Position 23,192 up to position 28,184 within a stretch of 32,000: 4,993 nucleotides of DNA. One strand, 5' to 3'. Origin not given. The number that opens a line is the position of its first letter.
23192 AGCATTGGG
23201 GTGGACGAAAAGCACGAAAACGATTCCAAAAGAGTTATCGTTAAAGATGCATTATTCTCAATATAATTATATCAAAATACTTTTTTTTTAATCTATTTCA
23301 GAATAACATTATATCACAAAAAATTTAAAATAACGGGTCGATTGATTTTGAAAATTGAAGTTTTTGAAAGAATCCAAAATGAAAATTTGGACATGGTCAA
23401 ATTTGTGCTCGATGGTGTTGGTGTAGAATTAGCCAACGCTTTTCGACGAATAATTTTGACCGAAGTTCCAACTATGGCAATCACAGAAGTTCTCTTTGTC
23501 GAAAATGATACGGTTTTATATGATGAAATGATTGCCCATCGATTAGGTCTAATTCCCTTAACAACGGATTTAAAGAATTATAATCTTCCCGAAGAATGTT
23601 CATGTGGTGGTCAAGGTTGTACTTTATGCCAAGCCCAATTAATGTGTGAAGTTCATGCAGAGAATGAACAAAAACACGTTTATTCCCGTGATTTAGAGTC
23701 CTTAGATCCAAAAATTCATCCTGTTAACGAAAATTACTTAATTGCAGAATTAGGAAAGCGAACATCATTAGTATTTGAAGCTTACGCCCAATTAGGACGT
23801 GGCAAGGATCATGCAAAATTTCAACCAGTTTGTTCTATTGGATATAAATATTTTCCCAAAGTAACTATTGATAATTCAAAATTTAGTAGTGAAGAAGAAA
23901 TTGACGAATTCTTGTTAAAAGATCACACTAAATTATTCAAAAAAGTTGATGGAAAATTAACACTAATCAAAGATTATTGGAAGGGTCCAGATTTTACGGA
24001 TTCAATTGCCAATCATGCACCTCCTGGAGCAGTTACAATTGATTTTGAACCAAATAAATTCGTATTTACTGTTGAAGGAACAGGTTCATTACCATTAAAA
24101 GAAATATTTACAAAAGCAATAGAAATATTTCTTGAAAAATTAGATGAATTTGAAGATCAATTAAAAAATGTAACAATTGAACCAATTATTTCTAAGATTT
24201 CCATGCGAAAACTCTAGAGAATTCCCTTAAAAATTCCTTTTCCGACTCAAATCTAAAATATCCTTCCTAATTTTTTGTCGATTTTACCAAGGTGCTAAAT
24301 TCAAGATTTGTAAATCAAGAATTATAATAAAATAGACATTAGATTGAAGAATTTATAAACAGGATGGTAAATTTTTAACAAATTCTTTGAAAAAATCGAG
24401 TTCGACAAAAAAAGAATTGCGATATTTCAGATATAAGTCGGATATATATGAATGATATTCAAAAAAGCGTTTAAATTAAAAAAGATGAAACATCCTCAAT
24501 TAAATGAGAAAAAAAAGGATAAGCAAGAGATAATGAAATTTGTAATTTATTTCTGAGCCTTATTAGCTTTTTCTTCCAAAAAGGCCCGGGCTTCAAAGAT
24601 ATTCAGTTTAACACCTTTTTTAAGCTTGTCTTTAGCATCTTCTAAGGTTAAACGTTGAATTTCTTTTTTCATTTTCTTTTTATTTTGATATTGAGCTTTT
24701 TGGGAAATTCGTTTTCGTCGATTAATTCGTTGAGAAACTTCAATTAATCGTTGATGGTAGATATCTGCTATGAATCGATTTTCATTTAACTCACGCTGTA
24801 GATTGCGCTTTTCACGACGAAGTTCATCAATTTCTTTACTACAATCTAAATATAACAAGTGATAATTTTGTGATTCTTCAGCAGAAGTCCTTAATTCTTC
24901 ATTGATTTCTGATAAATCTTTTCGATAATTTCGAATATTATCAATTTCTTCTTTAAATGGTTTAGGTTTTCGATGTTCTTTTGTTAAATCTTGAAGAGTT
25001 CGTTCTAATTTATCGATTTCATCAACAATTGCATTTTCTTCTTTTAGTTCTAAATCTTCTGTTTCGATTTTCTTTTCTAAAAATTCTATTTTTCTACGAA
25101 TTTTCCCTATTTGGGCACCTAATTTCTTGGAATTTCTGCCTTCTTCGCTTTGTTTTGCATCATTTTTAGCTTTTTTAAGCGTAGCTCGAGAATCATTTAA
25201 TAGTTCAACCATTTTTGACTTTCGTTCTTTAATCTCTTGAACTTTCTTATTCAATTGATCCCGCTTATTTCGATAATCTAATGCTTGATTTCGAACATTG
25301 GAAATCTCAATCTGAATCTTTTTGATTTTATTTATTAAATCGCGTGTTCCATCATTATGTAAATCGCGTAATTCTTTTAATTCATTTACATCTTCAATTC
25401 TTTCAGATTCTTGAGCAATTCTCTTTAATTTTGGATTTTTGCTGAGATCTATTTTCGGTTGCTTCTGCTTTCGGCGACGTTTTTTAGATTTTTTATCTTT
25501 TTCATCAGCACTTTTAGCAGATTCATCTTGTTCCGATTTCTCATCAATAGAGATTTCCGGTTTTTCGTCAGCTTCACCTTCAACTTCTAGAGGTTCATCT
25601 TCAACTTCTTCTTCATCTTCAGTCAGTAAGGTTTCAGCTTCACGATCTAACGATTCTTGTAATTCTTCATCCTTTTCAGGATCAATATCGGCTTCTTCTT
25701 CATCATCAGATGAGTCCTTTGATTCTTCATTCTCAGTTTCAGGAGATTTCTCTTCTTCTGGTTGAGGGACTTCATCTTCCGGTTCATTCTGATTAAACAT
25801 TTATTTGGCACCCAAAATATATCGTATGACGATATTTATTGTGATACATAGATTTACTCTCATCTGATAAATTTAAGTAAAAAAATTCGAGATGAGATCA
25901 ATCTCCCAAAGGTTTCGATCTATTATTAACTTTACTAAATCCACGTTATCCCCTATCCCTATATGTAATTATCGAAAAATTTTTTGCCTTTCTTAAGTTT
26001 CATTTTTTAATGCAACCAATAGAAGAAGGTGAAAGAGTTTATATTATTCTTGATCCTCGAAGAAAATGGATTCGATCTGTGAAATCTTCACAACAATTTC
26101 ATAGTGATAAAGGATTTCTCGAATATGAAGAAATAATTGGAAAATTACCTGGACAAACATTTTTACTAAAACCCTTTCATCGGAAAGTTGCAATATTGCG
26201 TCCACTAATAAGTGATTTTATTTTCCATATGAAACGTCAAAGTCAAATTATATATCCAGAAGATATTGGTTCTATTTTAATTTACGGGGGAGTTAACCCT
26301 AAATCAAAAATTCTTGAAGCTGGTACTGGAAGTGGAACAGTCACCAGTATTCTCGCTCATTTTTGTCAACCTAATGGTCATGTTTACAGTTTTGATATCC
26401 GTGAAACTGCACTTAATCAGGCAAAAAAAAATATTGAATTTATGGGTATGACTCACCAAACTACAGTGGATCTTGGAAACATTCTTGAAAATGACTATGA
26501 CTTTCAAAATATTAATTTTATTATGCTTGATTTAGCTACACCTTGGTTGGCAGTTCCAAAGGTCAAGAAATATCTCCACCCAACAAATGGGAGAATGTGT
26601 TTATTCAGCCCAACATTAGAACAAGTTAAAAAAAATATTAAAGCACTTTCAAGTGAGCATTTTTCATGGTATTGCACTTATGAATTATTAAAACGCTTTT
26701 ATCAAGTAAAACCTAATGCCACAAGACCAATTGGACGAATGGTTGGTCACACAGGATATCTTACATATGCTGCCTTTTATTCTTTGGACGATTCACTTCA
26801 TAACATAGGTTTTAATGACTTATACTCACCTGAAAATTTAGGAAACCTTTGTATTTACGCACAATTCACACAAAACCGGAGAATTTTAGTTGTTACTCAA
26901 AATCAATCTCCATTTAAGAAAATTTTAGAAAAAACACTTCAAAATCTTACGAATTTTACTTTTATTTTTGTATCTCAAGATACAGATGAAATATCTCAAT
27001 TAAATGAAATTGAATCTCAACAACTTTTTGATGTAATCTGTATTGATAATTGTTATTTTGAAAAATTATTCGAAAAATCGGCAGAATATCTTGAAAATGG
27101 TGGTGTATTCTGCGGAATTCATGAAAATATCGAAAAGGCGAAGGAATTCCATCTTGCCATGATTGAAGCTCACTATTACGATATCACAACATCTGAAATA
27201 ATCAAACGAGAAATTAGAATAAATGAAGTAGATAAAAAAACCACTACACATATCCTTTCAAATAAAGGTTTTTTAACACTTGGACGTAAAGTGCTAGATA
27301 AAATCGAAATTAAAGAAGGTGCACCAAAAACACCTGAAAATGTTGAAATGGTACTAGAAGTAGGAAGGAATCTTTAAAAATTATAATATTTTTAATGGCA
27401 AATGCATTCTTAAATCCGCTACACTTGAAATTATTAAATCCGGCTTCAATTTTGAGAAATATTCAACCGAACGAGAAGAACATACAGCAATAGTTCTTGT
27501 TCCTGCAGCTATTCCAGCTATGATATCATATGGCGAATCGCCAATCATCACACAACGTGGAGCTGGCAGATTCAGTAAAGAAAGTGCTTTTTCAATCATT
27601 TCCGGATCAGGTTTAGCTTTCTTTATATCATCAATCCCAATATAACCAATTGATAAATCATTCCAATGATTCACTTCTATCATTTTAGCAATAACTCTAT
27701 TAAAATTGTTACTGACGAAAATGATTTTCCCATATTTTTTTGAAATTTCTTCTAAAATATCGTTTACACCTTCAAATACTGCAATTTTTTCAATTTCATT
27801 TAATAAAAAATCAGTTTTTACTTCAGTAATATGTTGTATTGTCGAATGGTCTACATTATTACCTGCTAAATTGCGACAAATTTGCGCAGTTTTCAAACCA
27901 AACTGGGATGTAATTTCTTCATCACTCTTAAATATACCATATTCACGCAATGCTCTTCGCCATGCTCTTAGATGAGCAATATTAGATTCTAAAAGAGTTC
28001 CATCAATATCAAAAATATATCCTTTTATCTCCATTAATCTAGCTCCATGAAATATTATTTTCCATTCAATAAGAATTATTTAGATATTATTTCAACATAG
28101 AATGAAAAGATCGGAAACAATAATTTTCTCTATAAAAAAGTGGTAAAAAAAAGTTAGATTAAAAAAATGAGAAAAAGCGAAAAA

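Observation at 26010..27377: TrmI fused to its own degenerate copy: a one-chain analogue of eukaryotic Trm61-Trm6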

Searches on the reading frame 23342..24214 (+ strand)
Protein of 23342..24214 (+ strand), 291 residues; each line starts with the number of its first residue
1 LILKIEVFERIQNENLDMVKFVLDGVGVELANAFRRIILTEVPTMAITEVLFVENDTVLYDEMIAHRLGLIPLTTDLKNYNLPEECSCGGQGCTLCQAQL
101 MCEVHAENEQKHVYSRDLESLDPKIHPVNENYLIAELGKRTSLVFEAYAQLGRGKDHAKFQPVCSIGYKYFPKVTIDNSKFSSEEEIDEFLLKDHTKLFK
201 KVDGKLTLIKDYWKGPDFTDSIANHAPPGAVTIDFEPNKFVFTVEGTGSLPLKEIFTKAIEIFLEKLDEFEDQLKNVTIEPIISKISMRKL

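Call 72: search_protein_families(library=pfam, proteins=[window:23342-24214:+], max_evalue=0.01)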
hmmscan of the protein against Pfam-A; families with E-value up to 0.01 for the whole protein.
window:23342-24214:+ (291 aa): 2 families
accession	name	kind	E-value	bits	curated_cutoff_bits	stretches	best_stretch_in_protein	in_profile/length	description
PF01193.29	RNA_pol_L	-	4.4e-18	65.2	24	1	20-267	1-74/74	RNA polymerase Rpb3/Rpb11 dimerisation domain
PF01000.31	RNA_pol_A_bac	-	1.2e-15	58.3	33.9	1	64-159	6-101/119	RNA polymerase Rpb3/RpoA insert domain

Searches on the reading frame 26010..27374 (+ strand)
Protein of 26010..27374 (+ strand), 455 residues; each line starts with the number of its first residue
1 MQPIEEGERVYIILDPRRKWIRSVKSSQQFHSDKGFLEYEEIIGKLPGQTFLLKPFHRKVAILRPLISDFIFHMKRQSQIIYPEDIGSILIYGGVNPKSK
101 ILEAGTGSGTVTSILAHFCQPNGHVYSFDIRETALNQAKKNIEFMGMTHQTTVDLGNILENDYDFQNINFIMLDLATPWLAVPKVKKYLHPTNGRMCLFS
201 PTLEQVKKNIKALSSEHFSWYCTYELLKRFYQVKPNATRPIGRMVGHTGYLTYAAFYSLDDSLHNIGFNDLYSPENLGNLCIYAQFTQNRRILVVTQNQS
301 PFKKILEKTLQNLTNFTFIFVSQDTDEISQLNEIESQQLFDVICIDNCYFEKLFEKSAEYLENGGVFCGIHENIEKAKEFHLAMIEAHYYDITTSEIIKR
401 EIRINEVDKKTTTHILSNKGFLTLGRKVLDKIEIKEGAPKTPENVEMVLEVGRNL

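Call 4: search_protein_families(library=pfam, proteins=[window:26010-27374:+], max_evalue=10)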
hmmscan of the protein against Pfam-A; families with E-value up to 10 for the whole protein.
window:26010-27374:+ (455 aa): 22 families
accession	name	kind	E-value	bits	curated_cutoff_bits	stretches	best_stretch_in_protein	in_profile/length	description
PF08704.16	GCD14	-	4.1e-39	135.2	26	3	73-235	16-181/247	tRNA methyltransferase complex GCD14 subunit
PF13847.12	Methyltransf_31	-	3e-12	46.9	27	1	98-216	4-128/145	Methyltransferase domain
PF01135.25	PCMT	-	8.2e-07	29.4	20.3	1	71-148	47-124/210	Protein-L-isoaspartate(D-aspartate) O-methyltransferase (PCMT)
PF13649.12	Methyltransf_25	-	1.3e-06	29.5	27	1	101-186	1-83/97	Methyltransferase domain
PF08242.18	Methyltransf_12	-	3.8e-05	24.8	30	1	102-194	1-96/98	Methyltransferase domain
PF05175.20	MTS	-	6.5e-05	23.1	23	1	86-162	18-94/170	Methyltransferase small domain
PF01189.24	Methyltr_RsmB-F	-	0.00013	22.2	27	1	98-153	9-64/199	16S rRNA methyltransferase RsmB/F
PF14801.12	TrmI-like_N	-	0.00025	21.4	24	1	3-48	2-47/50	TrmI-like N-terminal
PF06325.19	PrmA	-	0.00044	20.3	22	1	95-164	159-228/296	Ribosomal protein L11 methyltransferase (PrmA)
PF08241.18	Methyltransf_11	-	0.00053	21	21.2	1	102-191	1-89/95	Methyltransferase domain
PF13578.12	Methyltransf_24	-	0.00067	21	26.3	1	102-174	1-75/105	Methyltransferase domain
PF21985.2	TR61B_FKBP-like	-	0.00099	19.3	27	1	26-51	25-50/55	TR61B FKBP-like domain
PF03602.21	Cons_hypoth95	-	0.01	15.9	24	1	254-365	31-140/182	Conserved hypothetical protein 95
PF12847.13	Methyltransf_18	-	0.011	16.2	27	1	95-161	12-77/151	Methyltransferase domain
PF10294.15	Methyltransf_16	-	0.018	15.3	21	1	98-153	47-100/174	Lysine methyltransferase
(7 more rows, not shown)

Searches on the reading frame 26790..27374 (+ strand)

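Call 4: search_protein_families(library=pfam, proteins=[window:26790-27374:+], max_evalue=10)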
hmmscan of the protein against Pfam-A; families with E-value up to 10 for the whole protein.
window:26790-27374:+ (195 aa): 5 families
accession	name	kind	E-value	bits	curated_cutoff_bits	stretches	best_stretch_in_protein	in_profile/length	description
PF22882.2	GT-D-like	-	0.031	14.1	27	1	25-83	122-177/210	GT-D fold-like domain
PF08704.16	GCD14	-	0.065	13.3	26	1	81-151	115-186/247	tRNA methyltransferase complex GCD14 subunit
PF03602.21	Cons_hypoth95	-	0.086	12.9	24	1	30-106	65-141/182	Conserved hypothetical protein 95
PF15595.11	Imm51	-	0.13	12.6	29.8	1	98-138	59-99/104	Immunity protein 51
PF21812.2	DUF6881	-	0.15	13.1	27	1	66-97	57-88/90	Domain of unknown function (DUF6881)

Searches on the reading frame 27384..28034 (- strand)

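Call 72: search_protein_families(library=pfam, proteins=[window:27384-28034:-], max_evalue=0.01)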
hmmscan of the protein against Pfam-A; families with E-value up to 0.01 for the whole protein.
window:27384-28034:- (217 aa): 5 families
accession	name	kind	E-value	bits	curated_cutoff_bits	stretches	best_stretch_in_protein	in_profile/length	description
PF13419.12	HAD_2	-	4.2e-32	112.1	23.8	1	6-184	1-178/178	Haloacid dehalogenase-like hydrolase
PF00702.32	Hydrolase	-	8.4e-25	88.7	26.4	1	3-178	1-191/191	haloacid dehalogenase-like hydrolase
PF13242.12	Hydrolase_like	-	1.8e-12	47.4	22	1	141-208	4-75/75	HAD-hyrolase-like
PF12710.13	HAD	-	4.2e-05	24.5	27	1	7-171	2-185/189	haloacid dehalogenase-like hydrolase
PF08282.18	Hydrolase_3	-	0.0026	18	20.9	0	7-22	2-17/255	haloacid dehalogenase-like hydrolase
